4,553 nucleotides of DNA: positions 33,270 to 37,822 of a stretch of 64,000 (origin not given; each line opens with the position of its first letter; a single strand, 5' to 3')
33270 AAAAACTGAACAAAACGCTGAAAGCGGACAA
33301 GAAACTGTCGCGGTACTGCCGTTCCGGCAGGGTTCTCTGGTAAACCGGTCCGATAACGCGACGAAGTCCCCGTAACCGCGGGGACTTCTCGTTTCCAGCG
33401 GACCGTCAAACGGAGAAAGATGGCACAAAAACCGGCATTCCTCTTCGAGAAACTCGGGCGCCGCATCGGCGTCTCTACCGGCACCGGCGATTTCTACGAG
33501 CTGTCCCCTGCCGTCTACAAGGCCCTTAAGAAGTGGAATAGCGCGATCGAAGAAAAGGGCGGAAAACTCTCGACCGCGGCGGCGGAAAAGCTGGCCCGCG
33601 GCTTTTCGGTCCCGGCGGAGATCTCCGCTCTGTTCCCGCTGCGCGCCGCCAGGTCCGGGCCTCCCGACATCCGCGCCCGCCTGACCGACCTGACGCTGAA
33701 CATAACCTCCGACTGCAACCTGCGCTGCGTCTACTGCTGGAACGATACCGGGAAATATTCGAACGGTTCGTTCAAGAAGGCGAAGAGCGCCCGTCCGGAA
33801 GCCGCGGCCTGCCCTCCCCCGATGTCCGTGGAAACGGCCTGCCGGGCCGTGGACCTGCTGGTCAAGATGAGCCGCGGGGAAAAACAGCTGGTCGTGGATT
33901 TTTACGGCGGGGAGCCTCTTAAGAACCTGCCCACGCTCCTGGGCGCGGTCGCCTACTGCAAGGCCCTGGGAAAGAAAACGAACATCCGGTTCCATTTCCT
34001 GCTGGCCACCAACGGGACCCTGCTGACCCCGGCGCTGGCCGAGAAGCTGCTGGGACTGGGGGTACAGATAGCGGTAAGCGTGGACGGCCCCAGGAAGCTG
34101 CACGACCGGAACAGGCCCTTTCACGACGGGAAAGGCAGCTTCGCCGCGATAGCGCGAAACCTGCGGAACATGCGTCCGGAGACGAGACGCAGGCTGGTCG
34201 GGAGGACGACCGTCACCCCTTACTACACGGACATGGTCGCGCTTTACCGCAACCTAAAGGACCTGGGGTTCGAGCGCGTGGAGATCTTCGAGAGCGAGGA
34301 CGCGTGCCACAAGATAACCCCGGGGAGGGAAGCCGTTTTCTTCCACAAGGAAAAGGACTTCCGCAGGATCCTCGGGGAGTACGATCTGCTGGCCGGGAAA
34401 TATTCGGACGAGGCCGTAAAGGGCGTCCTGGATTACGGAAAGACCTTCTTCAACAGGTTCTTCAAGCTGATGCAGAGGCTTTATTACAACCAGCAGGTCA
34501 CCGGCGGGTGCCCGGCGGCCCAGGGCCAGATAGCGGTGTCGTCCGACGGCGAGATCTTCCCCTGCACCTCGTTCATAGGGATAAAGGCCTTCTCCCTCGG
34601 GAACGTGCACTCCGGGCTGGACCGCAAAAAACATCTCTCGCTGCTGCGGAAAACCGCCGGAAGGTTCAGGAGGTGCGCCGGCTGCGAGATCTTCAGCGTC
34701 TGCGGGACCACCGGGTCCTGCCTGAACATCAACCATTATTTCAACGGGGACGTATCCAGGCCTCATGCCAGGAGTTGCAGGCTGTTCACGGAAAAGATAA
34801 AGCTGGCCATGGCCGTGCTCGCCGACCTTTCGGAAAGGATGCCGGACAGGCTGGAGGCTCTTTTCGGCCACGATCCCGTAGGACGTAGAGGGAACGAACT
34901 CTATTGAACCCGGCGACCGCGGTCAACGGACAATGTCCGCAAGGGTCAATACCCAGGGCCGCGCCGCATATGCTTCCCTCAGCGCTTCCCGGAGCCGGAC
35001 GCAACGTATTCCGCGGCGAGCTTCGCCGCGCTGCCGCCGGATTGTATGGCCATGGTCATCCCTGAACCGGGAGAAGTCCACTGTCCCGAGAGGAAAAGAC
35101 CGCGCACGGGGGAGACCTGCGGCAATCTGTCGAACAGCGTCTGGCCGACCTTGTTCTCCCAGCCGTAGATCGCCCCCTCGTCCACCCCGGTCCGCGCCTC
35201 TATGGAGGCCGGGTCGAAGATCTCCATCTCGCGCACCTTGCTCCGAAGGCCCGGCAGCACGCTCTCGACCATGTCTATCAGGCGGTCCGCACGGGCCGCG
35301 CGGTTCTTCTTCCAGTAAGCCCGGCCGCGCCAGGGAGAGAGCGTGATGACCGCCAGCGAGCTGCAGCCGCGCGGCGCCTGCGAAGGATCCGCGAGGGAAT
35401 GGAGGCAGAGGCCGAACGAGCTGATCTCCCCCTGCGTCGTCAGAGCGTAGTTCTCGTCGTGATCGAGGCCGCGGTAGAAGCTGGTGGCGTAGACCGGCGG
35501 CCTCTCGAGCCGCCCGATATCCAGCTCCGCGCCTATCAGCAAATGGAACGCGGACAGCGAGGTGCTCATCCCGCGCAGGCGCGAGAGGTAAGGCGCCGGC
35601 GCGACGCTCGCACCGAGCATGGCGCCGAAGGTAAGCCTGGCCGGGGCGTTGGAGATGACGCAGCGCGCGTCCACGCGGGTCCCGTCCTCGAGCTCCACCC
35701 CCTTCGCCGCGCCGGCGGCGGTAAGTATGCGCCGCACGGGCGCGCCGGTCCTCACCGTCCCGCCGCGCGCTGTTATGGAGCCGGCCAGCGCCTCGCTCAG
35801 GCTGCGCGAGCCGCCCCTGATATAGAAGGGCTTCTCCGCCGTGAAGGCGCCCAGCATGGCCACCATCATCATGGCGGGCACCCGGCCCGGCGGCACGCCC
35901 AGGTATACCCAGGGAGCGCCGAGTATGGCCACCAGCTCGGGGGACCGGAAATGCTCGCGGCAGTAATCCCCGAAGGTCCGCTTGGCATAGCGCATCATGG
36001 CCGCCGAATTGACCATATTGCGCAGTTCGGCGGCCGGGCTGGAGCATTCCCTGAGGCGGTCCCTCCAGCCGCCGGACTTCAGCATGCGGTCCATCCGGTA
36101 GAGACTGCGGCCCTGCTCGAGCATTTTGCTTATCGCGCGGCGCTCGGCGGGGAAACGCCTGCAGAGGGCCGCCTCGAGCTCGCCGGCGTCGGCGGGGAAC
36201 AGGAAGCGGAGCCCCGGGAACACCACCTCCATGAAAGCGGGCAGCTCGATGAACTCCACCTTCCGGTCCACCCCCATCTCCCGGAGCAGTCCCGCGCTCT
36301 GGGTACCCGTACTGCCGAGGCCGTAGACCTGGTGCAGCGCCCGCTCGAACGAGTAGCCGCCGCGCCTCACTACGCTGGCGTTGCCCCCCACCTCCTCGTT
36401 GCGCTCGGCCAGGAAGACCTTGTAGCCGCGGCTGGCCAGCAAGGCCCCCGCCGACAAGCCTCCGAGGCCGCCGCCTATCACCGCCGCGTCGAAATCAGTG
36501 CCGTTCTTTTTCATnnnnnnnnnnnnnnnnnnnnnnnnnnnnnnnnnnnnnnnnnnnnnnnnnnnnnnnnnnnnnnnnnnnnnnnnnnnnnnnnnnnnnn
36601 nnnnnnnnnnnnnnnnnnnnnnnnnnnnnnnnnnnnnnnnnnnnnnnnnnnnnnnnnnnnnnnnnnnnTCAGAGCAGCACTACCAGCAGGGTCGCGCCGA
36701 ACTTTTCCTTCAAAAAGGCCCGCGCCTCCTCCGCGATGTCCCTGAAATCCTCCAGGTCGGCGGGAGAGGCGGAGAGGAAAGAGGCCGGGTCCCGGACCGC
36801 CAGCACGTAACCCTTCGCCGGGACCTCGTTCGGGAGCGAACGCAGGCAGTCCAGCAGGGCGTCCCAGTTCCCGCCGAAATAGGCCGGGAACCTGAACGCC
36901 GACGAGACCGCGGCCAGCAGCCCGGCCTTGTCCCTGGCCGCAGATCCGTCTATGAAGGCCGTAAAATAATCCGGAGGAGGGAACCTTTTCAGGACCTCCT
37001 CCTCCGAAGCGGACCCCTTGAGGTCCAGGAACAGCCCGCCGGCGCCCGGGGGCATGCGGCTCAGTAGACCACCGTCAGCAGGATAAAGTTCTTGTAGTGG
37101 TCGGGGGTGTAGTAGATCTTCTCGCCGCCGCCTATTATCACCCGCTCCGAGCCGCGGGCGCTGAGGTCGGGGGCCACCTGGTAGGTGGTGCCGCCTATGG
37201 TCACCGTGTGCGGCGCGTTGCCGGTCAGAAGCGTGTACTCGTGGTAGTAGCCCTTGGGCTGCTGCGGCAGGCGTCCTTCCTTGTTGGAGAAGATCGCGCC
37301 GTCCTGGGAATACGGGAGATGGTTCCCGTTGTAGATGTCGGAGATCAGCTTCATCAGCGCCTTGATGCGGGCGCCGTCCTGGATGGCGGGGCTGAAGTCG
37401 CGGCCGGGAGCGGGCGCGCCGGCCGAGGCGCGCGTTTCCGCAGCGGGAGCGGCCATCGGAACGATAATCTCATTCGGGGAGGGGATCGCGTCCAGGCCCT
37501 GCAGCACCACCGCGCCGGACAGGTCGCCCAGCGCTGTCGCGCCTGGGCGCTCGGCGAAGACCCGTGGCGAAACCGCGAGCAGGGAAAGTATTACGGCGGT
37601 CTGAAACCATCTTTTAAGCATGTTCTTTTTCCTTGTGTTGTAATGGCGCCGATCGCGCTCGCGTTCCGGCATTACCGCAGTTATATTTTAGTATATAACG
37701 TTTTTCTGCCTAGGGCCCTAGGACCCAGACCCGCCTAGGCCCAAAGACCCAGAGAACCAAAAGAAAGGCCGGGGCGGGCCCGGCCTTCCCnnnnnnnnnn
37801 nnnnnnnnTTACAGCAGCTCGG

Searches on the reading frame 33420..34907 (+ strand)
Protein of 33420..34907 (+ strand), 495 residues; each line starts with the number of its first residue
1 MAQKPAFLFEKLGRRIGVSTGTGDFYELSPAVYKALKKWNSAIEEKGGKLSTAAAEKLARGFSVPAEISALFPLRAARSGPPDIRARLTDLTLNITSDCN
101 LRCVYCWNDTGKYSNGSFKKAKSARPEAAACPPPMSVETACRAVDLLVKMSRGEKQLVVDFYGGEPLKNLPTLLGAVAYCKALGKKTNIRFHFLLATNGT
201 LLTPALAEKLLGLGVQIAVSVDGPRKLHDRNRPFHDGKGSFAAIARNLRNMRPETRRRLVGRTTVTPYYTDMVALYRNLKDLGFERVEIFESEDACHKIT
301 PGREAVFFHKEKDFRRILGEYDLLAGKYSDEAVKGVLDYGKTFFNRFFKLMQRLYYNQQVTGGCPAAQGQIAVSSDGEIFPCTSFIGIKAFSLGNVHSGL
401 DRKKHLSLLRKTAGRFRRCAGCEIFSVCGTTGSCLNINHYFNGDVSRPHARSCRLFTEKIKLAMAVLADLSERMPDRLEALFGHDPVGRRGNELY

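Call 3: search_protein_families(library=ncbifam, proteins=[window:33420-34907:+], max_evalue=0.01)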
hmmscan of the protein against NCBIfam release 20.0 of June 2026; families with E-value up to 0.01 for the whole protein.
window:33420-34907:+ (495 aa): 60 families (the best 25 are shown)
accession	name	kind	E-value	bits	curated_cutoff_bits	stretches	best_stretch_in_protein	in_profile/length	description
NF047865.1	rSAM_PapB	equivalog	1.4e-63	215.1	340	1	88-448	2-330/330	PapB family radical SAM/SPASM ranthipeptide maturase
TIGR04064.1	rSAM_nif11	equivalog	6.8e-58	196.5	518.7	1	85-472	74-438/459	nif11-like peptide radical SAM maturase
TIGR03906.1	quino_hemo_SAM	equivalog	3e-55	187.7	453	1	85-480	90-460/467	quinohemoprotein amine dehydrogenase maturation protein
TIGR03974.1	rSAM_six_Cys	equivalog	3.5e-50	171.2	425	1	88-466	96-448/451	thioether cross-link-forming SCIFF peptide maturase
NF040492.1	not_ScfB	exception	5.1e-47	160.8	855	1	90-466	96-447/450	ScfB-related radical SAM/SPASM orphan maturase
TIGR04068.1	rSAM_ocin_clost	equivalog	1.4e-44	152.8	500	1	82-464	77-450/462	Cys-rich peptide radical SAM maturase CcpM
TIGR04280.1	geopep_mat_rSAM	hypoth_equivalog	2.5e-35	122.3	400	2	87-251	82-230/428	geopeptide radical SAM maturase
NF038170.1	lachnocin_rSAM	equivalog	2.2e-27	96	550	1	85-430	72-393/440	lachnocin radical SAM maturase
NF035951.1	rSAM_RumMC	equivalog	2.3e-25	89.3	720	1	86-269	109-281/510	RumMC family radical SAM sactipeptide maturase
TIGR04115.1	rSAM_Cxxx_rpt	equivalog_domain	1.8e-24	86.9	350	1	91-429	4-323/359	radical SAM peptide maturase, CXXX-repeat target family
NF041707.1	rSAM_YhhB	equivalog_domain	2.2e-23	82.8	445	1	92-302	5-204/369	cyclophane-forming radical SAM/SPASM peptide maturase YhhB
TIGR04163.1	rSAM_cobopep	equivalog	3.6e-22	78.7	375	2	365-472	315-424/428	peptide-modifying radical SAM enzyme CbpB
TIGR04148.1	GG_samocin_CFB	equivalog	1.6e-21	77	300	1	86-252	14-171/411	radical SAM peptide maturase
TIGR03978.1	rSAM_paired_1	equivalog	8.3e-21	74.3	370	1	94-268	88-245/466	His-Xaa-Ser system radical SAM maturase HxsB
NF041298.1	rSAM_mat_DynA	equivalog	2.4e-20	72.8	450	1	135-448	28-335/356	dynobactin maturation radical SAM/SPASM protein DynA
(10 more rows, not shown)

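Call 4: search_protein_families(library=pfam, proteins=[window:33420-34907:+], max_evalue=0.01)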
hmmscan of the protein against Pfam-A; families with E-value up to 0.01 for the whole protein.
window:33420-34907:+ (495 aa): 3 families
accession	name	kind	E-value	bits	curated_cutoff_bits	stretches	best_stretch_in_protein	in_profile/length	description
PF04055.27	Radical_SAM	-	2.3e-14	54.4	29.5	1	94-271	2-156/166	Radical SAM superfamily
PF13353.11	Fer4_12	-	0.00013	22.7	22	1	96-228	12-120/137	4Fe-4S single cluster domain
PF13186.11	SPASM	-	0.0025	18.5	21.5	1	364-398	1-36/67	Iron-sulfur cluster-binding domain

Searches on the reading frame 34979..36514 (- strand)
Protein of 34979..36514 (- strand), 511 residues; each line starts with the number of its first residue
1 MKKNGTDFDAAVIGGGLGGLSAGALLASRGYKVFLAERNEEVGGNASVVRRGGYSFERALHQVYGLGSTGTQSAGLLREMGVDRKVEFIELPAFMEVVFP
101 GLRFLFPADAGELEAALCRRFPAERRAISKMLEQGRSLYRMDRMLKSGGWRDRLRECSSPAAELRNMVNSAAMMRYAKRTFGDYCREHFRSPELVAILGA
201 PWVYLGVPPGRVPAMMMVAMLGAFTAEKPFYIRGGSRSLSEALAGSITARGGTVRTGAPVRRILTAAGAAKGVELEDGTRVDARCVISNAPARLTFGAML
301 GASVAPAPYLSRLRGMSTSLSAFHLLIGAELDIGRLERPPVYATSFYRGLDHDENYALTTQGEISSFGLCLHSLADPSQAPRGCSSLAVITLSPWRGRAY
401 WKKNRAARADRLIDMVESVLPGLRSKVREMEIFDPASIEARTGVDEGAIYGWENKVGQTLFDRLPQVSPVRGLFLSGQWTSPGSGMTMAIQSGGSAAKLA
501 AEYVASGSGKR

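Call 17: search_protein_families(library=pfam, proteins=[window:34979-36514:-], max_evalue=0.001)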
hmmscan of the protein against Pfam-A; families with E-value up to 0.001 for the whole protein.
window:34979-36514:- (511 aa): 7 families
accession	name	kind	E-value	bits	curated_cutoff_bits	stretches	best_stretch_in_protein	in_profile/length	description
PF01593.30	Amino_oxidase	-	7.8e-28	98.4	19.8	1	17-498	1-440/443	Flavin containing amine oxidoreductase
PF01266.30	DAO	-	1.7e-11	44.7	27.9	1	9-90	1-58/353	FAD dependent oxidoreductase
PF13450.12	NAD_binding_8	-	2.4e-10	41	21.9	1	12-65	1-54/68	NAD(P)-binding Rossmann-like domain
PF00890.30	FAD_binding_2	-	4.8e-06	26.5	20.4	1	9-58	1-49/414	FAD binding domain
PF07992.20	Pyr_redox_2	-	3.1e-05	24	26.1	0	9-41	2-34/291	Pyridine nucleotide-disulphide oxidoreductase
PF12831.13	FAD_oxidored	-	8.5e-05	22.4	27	1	9-47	1-39/416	FAD dependent oxidoreductase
PF00070.33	Pyr_redox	-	0.00047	21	22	0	10-43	2-35/82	Pyridine nucleotide-disulphide oxidoreductase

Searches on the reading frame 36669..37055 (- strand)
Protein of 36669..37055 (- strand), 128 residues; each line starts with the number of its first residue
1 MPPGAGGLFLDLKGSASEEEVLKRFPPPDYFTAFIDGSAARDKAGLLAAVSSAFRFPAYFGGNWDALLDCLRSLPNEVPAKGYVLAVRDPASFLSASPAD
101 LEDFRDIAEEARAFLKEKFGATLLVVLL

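Call 17: search_protein_families(library=pfam, proteins=[window:36669-37055:-], max_evalue=0.001)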
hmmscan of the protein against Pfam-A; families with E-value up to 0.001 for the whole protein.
window:36669-37055:- (128 aa): 1 family
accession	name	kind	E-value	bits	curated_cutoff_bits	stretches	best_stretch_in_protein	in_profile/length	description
PF01337.24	Barstar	-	1.1e-21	77.1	23.4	1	32-118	3-87/96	Barstar (barnase inhibitor)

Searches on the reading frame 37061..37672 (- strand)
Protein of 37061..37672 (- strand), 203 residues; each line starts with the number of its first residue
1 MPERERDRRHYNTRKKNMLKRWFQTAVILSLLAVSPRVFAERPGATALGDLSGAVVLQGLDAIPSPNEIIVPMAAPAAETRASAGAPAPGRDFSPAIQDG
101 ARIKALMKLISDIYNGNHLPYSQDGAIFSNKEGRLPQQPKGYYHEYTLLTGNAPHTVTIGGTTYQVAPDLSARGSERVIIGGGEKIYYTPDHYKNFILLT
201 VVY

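Call 17: search_protein_families(library=pfam, proteins=[window:37061-37672:-], max_evalue=0.001)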
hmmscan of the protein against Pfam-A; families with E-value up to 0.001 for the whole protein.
window:37061-37672:- (203 aa): 1 family
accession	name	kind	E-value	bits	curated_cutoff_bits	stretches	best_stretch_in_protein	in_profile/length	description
PF00545.25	Ribonuclease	-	7.9e-14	52.4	24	1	110-198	26-96/98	ribonuclease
